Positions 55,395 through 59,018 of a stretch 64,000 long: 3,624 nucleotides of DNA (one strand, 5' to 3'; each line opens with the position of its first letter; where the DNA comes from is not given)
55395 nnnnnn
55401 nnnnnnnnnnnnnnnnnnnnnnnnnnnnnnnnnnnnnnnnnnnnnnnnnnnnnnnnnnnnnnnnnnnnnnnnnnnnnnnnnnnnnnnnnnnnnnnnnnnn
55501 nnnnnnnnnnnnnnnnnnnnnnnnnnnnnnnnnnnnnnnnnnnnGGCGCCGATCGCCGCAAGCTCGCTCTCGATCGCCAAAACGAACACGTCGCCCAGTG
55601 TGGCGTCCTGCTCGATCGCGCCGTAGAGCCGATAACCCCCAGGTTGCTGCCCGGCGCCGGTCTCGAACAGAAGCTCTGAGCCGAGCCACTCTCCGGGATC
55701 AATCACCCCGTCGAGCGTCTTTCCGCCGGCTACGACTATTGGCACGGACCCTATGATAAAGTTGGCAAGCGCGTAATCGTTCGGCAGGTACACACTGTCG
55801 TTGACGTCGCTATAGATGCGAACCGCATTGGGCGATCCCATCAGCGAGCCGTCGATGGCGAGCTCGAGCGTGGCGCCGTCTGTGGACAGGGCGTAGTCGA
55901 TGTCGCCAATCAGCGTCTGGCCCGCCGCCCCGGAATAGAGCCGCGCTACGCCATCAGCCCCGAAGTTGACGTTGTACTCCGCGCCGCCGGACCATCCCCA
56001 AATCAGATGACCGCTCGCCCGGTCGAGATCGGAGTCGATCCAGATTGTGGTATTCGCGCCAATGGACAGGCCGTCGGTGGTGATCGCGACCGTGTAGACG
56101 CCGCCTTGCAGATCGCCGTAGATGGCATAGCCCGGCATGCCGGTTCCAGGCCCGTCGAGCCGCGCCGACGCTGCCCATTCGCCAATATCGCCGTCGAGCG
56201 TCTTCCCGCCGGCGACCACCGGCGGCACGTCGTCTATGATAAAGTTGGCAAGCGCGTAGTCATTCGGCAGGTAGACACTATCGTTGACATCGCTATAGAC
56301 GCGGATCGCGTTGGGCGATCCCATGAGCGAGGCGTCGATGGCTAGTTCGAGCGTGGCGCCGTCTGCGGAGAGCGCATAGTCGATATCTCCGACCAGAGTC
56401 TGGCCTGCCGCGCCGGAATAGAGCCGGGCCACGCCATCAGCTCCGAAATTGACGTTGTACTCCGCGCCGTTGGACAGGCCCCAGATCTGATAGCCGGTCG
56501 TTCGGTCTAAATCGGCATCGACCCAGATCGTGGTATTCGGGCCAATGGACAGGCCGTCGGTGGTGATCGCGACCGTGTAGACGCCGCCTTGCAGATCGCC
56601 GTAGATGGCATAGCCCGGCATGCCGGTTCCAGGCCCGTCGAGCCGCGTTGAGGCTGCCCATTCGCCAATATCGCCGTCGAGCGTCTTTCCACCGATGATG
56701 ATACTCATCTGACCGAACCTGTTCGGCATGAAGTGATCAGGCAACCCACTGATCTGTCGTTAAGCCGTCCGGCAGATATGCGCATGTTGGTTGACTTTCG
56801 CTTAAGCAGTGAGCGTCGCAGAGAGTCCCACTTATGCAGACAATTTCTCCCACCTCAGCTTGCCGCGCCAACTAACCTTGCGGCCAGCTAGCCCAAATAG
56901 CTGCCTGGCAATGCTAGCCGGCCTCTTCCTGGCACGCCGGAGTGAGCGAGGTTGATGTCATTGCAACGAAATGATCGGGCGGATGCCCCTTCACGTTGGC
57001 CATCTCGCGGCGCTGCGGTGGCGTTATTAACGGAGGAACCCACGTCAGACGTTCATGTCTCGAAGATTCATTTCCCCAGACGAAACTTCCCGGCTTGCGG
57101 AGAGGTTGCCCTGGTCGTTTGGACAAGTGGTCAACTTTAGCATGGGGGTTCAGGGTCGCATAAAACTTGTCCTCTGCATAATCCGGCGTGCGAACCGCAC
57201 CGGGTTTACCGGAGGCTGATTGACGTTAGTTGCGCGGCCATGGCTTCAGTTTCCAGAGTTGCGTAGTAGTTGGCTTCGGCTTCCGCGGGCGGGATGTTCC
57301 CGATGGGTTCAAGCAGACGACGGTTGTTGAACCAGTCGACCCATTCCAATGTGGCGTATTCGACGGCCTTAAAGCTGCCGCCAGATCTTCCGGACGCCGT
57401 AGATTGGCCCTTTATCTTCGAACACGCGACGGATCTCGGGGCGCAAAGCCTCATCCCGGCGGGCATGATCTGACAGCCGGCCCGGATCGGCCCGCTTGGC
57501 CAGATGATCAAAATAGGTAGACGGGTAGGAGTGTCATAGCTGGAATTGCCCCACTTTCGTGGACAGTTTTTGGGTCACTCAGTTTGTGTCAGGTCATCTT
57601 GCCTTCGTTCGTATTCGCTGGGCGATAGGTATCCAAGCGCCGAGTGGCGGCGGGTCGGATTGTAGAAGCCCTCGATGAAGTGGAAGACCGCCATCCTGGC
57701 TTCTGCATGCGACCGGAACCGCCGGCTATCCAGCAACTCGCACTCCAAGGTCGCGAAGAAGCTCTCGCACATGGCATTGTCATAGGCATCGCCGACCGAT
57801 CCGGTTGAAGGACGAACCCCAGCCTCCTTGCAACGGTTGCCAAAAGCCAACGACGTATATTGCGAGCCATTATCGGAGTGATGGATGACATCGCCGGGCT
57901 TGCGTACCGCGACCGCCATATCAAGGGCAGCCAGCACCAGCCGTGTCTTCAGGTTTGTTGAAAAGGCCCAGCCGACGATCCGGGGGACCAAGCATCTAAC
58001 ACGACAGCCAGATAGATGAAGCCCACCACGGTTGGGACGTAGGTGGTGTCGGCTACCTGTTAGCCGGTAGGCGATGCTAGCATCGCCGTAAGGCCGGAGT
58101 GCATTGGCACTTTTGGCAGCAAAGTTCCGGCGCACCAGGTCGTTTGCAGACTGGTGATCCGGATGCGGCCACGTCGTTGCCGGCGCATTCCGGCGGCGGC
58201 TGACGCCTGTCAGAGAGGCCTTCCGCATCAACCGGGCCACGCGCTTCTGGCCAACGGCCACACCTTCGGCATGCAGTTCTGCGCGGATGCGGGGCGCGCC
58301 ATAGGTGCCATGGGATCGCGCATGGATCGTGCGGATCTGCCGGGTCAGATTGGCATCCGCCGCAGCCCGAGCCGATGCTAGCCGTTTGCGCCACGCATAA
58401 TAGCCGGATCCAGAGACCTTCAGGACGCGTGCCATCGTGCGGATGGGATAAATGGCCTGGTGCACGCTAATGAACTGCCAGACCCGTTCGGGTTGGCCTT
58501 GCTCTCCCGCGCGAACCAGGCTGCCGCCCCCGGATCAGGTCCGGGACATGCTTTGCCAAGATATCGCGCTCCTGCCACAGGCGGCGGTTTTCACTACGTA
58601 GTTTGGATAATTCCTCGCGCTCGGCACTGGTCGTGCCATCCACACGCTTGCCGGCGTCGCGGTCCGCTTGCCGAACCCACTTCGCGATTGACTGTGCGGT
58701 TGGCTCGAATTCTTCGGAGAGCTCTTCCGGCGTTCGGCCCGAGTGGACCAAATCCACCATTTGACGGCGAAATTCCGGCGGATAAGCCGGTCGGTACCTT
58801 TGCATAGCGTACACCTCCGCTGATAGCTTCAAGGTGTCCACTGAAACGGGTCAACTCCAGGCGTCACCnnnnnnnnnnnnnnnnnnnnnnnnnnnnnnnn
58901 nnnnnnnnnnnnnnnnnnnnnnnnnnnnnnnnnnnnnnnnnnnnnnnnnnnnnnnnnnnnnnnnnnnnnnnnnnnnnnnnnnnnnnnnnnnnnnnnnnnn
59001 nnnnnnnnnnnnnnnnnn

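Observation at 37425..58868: Pel-like polysaccharide locus bracketed by inverted IS3 copies (one truncated)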

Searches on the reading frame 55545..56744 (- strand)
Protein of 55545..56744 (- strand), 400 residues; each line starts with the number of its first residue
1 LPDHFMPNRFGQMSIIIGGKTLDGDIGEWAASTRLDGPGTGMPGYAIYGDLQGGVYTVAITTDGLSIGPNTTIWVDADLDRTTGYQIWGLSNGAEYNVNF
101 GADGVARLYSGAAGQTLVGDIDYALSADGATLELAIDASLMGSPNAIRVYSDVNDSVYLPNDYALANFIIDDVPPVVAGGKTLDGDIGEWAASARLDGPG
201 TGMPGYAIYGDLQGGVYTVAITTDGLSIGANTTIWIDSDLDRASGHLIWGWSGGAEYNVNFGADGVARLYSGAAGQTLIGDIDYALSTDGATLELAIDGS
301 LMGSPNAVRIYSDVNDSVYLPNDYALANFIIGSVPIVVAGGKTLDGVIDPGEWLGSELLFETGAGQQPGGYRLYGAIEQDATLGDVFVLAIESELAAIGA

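Call 81: find_related_loci(query=window:55545-56744:-, collection=metagenome_contigs, flank=8000)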
Query window:55545-56744:- (400 aa) in metagenome_contigs; peptide patterns used: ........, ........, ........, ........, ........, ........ (x = any residue, [..] = any of these).
137 stretches matched a pattern; 39 encode a relative of the query (tblastn E <= 1e-3); 39 distinct loci.
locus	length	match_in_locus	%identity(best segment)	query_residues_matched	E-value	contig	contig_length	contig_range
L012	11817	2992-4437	43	12-394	2e-91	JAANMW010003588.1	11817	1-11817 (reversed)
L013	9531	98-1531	44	18-400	1e-86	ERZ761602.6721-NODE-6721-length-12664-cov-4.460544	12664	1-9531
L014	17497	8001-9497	42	12-384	2e-83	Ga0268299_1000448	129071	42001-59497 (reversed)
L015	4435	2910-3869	45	18-331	6e-76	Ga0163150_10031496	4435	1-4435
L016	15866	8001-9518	40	8-393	6e-73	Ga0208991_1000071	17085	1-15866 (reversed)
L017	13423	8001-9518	40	8-393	5e-73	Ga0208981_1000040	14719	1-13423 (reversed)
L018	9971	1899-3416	40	8-393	9e-73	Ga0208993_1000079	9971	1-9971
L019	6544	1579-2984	43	10-331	1e-72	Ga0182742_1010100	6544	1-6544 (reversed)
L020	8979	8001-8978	42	8-396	9e-66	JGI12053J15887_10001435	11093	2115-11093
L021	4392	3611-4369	47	17-399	2e-62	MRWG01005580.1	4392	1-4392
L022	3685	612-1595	39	22-338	3e-60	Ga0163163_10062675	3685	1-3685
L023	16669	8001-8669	39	18-400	3e-37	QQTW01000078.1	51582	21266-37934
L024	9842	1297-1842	40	12-338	4e-37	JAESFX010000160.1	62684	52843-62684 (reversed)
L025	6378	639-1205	44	12-367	6e-37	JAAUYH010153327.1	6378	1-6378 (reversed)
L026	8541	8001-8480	45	18-337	2e-36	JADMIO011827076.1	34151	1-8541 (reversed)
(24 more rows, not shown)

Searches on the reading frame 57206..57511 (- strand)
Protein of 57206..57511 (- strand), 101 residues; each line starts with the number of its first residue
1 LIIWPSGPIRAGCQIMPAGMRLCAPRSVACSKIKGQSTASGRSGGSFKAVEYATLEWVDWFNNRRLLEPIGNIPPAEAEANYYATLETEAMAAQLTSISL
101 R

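Call 78: search_protein_families(library=pfam, proteins=[window:57206-57511:-], max_evalue=0.01)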
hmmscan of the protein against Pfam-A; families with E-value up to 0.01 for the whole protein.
window:57206-57511:- (101 aa): 0 families

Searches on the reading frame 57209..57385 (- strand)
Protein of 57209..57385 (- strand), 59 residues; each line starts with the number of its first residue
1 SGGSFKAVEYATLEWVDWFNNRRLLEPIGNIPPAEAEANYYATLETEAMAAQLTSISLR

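Call 79: search_dna_similar(query=window:57209-57385:-, collection=plasmids, mode=protein, max_rows=6)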
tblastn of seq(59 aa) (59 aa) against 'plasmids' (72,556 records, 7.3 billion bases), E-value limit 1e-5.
Records with a match: 3548; places in all: 6795; records where one place covers at least 80% of the query: 561.
Best place of each record, by identity: 90-95% 6; 80-90% 51; 60-80% 2924; <60% 567.
By first word of the organism name: Escherichia 2387; Shigella 159; Salmonella 102; Burkholderia 76; Klebsiella 66; Pseudomonas 61; Rhizobium 55; Acetobacter 51; Streptomyces 49; Agrobacterium 42; and 129 more.
By predicted mobility (MOB-suite, as given by PLSDB): conjugative 2006; mobilizable 815; non-mobilizable 727.
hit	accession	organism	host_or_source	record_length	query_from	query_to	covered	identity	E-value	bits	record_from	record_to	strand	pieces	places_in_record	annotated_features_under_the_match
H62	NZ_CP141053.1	Paracoccus denitrificans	-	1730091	4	59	95%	91.1%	3e-26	105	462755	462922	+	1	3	none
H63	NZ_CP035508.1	Haematobacter massiliensis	single cell,human skin swab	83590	4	59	95%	91.1%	3e-26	105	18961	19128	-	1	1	none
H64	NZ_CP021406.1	Pacificitalea manganoxidans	cell culture,sediment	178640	4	59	95%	89.3%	3e-25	102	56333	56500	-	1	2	TRAP transporter large permease subunit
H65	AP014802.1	Rhodovulum sulfidophilum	-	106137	5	59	93%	89.1%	2e-25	102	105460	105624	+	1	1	integrase catalytic subunit | IS21 family transposase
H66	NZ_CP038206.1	Paracoccus pantotrophus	single cell,soil associated with ...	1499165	4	59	95%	87.5%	2e-25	102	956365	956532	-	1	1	none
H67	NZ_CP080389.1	Agrobacterium cucumeris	Cucumber,pure bacterial ...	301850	4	59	95%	87.5%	2e-25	102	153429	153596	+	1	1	none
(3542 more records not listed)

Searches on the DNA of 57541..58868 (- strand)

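Call 10: search_dna_similar(query=window:57541-58868:-, collection=plasmids, mode=near, max_rows=25)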
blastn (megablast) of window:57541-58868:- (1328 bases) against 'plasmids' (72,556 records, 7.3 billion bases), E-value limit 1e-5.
Records with a match: 2; places in all: 2; records where one place covers at least 80% of the query: 0.
Best place of each record, by identity: 60-80% 2.
By first word of the organism name: Bosea 1; Azospirillum 1.
By predicted mobility (MOB-suite, as given by PLSDB): conjugative 2.
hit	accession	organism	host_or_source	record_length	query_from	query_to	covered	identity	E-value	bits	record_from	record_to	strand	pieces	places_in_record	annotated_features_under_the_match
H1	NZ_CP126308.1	Bosea vestrisii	cell culture,root nodule of Vicia ...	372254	812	1282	35%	77.0%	4e-68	267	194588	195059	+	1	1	IS3 family transposase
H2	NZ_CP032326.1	Azospirillum argentinense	soil sample,Agricultural field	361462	1043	1261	16%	77.2%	2e-26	128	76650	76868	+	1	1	IS3 family transposase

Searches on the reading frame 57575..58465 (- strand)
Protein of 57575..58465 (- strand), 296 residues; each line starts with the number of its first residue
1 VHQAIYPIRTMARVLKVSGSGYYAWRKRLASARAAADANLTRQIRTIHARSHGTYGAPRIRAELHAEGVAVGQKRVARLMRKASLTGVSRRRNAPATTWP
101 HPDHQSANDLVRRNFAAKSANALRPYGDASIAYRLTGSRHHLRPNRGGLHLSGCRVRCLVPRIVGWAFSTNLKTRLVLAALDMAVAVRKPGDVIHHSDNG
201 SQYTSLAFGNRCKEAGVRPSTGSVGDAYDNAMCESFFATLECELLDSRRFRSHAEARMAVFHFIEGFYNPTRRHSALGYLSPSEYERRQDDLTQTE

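Call 5: search_protein_families(library=pfam, proteins=[window:57575-58465:-], max_evalue=0.01)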
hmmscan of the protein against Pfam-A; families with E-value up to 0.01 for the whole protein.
window:57575-58465:- (296 aa): 4 families
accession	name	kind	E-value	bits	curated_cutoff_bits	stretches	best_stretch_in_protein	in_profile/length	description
PF13276.12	HTH_21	-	9.2e-20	71.1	28.1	1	37-92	4-59/60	HTH-like domain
PF13683.12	rve_3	-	1.4e-13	50.8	26.5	1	216-282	2-67/67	Integrase core domain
PF00665.32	rve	-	1e-11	45.4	32.6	1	162-226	36-101/102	Integrase core domain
PF13333.12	rve_2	-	2.8e-09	37.4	22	1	234-287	1-53/56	Integrase core domain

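Call 19: search_dna_similar(query=window:57575-58465:-, collection=plasmids, mode=protein, max_rows=15)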
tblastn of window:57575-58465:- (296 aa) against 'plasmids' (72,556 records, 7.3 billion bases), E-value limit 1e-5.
The search stops at 5000 records and this limit was reached: more records match than are counted here, and every count below describes the 5000 best-scoring records only.
Records with a match: at least 5000; places in all: 16139; records where one place covers at least 80% of the query: 4981.
Best place of each record, by identity: 60-80% 3; <60% 4997.
By first word of the organism name: Escherichia 2303; Klebsiella 497; Acinetobacter 272; Shigella 167; Enterobacter 164; Streptomyces 149; Salmonella 143; Enterococcus 111; Citrobacter 103; Lactococcus 95; and 167 more.
By predicted mobility (MOB-suite, as given by PLSDB): conjugative 2492; non-mobilizable 1300; mobilizable 1208.
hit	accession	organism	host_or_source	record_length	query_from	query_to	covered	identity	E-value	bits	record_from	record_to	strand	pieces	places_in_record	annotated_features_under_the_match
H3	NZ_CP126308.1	Bosea vestrisii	cell culture,root nodule of Vicia ...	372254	2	293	99%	67.8%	3e-105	343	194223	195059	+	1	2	IS3 family transposase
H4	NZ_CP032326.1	Azospirillum argentinense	soil sample,Agricultural field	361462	2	288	97%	62.4%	4e-90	299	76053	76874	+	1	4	IS3 family transposase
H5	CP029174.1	Methylobacterium sp. DM1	-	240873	2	287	97%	58.7%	1e-80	272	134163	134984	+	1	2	IS3 family transposase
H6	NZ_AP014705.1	Methylobacterium aquaticum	-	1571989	2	296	100%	56.3%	3e-78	265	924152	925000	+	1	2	none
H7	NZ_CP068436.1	Cupriavidus necator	heavy metal containmented soil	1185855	2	287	97%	56.6%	1e-77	263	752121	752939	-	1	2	none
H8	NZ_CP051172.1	Ralstonia pseudosolanacearum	Whole organism,potato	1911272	6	291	97%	56.3%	1e-69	241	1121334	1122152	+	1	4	none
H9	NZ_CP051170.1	Ralstonia pseudosolanacearum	Whole organism,potato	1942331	6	291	97%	56.3%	1e-69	241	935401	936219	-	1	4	none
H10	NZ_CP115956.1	Ralstonia pseudosolanacearum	Solanum tuberosum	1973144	7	291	96%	55.8%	5e-70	241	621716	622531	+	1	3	none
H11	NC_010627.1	Paraburkholderia phymatum STM815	-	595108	2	286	96%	55.4%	7e-71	244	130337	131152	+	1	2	none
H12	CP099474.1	Roseomonas mucosa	Human skin,single cell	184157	1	286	97%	55.2%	3e-75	256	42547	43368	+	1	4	IS3 family transposase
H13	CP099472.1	Roseomonas mucosa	Human skin,single cell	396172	1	286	97%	55.2%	3e-75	256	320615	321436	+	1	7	IS3 family transposase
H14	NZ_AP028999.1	Paraburkholderia sp. 22B1P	-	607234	2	287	97%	55.2%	6e-71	244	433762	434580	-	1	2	none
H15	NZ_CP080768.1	Cupriavidus pinatubonensis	genomic assembly,soil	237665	6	287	95%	54.6%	3e-71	245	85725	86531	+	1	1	none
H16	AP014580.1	Burkholderia sp. RPE67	Riptortus pedestris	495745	2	286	96%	54.0%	5e-69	239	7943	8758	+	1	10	integrase catalytic region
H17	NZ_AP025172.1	Cupriavidus sp. P-10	-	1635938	2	287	97%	53.5%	2e-71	245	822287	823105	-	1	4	none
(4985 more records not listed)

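Call 20: get_annotated_region(hit=H3, flank=900)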
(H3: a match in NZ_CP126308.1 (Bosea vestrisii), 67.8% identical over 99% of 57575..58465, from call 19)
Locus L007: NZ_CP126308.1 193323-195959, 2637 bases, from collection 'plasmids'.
description: Bosea vestrisii strain A18/4-2 plasmid unnamed, complete sequence
organism: Bosea vestrisii (NCBI taxid 151416)
taxonomy: Bacteria; Pseudomonadota; Alphaproteobacteria; Hyphomicrobiales; Boseaceae; Bosea; Bosea vestrisii
host: -; source: cell culture,root nodule of Vicia costata; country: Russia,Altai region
typing (MOB-suite, as given by PLSDB): conjugative; relaxase MOBP; mating-pair formation MPF_T
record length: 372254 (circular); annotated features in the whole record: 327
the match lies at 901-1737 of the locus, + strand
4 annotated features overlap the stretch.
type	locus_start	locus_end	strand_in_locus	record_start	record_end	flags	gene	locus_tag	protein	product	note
CDS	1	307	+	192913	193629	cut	-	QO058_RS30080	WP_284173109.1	hypothetical protein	-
CDS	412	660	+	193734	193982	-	-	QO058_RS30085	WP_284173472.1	RES domain-containing protein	-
CDS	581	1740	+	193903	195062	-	-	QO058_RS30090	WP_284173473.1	IS3 family transposase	-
CDS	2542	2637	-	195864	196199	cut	-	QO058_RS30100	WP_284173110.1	hypothetical protein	-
